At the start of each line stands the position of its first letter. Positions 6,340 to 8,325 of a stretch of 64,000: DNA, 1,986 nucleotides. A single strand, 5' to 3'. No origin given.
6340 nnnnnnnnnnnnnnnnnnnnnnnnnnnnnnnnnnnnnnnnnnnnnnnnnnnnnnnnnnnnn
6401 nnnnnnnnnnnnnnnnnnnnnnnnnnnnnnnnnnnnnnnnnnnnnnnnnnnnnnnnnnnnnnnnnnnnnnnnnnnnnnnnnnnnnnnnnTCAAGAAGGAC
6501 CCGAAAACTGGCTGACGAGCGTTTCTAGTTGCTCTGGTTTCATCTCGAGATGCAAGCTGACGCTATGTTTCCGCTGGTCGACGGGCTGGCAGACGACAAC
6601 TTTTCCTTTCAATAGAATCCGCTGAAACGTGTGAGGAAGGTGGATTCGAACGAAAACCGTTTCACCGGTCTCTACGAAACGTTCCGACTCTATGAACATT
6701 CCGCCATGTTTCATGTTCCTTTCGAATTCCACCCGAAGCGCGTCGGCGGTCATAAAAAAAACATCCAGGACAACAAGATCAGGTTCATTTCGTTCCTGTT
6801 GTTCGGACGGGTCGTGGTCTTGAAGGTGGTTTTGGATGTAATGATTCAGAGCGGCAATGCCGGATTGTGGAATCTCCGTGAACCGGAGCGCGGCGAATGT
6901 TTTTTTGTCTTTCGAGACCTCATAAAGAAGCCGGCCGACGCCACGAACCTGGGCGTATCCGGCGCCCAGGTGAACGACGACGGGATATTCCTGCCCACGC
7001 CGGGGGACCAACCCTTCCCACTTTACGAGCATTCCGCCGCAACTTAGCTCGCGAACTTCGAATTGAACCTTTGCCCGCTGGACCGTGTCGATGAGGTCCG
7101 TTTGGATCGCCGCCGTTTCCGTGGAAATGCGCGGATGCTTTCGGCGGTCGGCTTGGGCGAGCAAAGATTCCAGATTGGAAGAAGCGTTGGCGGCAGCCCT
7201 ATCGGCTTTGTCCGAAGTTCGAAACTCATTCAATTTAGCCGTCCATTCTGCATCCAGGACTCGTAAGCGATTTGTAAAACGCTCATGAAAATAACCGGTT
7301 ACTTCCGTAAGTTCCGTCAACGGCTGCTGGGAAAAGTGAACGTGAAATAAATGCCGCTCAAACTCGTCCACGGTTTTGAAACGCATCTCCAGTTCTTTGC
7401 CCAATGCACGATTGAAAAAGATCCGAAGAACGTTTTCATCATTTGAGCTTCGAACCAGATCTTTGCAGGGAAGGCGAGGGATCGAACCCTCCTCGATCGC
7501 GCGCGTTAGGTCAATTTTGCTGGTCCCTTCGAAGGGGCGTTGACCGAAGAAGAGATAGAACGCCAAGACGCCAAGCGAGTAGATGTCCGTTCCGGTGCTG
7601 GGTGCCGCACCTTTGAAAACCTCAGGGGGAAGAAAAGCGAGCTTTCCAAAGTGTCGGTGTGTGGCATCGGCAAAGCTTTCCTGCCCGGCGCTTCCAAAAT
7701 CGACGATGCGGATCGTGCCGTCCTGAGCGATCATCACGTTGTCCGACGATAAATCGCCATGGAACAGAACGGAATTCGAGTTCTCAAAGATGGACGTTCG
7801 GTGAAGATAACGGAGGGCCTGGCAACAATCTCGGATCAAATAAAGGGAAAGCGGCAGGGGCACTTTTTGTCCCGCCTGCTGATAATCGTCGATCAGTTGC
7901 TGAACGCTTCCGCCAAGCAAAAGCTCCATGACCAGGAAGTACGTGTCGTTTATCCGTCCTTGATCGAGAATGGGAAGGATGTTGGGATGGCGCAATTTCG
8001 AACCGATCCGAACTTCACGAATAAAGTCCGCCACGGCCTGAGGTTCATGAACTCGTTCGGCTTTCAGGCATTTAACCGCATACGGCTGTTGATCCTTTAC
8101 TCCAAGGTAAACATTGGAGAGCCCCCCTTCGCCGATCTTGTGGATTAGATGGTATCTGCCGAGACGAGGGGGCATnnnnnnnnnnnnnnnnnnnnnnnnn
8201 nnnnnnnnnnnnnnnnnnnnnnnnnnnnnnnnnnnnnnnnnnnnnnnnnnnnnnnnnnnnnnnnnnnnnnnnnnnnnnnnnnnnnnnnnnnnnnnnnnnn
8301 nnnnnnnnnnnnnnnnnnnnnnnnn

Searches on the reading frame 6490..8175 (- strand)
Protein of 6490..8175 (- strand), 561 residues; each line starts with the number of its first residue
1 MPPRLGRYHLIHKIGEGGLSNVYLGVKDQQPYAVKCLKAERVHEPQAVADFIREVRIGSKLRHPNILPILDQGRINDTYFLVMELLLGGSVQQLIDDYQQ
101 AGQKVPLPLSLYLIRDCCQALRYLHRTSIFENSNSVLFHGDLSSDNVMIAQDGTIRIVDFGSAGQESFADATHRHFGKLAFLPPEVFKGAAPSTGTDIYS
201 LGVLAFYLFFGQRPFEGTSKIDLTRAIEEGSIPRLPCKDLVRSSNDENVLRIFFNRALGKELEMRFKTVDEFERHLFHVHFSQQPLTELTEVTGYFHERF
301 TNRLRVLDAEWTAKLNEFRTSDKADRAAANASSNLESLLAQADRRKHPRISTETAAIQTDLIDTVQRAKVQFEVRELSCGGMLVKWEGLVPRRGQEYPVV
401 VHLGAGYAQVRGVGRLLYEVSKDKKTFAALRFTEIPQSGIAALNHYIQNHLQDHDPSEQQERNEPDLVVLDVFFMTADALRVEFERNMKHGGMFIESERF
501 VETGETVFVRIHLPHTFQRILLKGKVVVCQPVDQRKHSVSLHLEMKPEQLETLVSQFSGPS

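Call 57: search_protein_families(library=pfam, proteins=[window:6490-8175:-], max_evalue=0.0001)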
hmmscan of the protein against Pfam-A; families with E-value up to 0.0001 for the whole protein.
window:6490-8175:- (561 aa): 4 families
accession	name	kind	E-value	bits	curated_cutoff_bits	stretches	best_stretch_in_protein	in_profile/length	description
PF00069.31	Pkinase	-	1.5e-36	126.6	31.7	1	8-226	1-209/263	Protein kinase domain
PF07714.23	PK_Tyr_Ser-Thr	-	1e-26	94.3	23.1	1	9-232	2-222/258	Protein tyrosine and serine/threonine kinase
PF07238.19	PilZ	-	2.6e-10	41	22.5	1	485-554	27-97/102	PilZ domain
PF01636.29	APH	-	1.8e-05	25.1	23.2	0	130-164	164-198/239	Phosphotransferase enzyme family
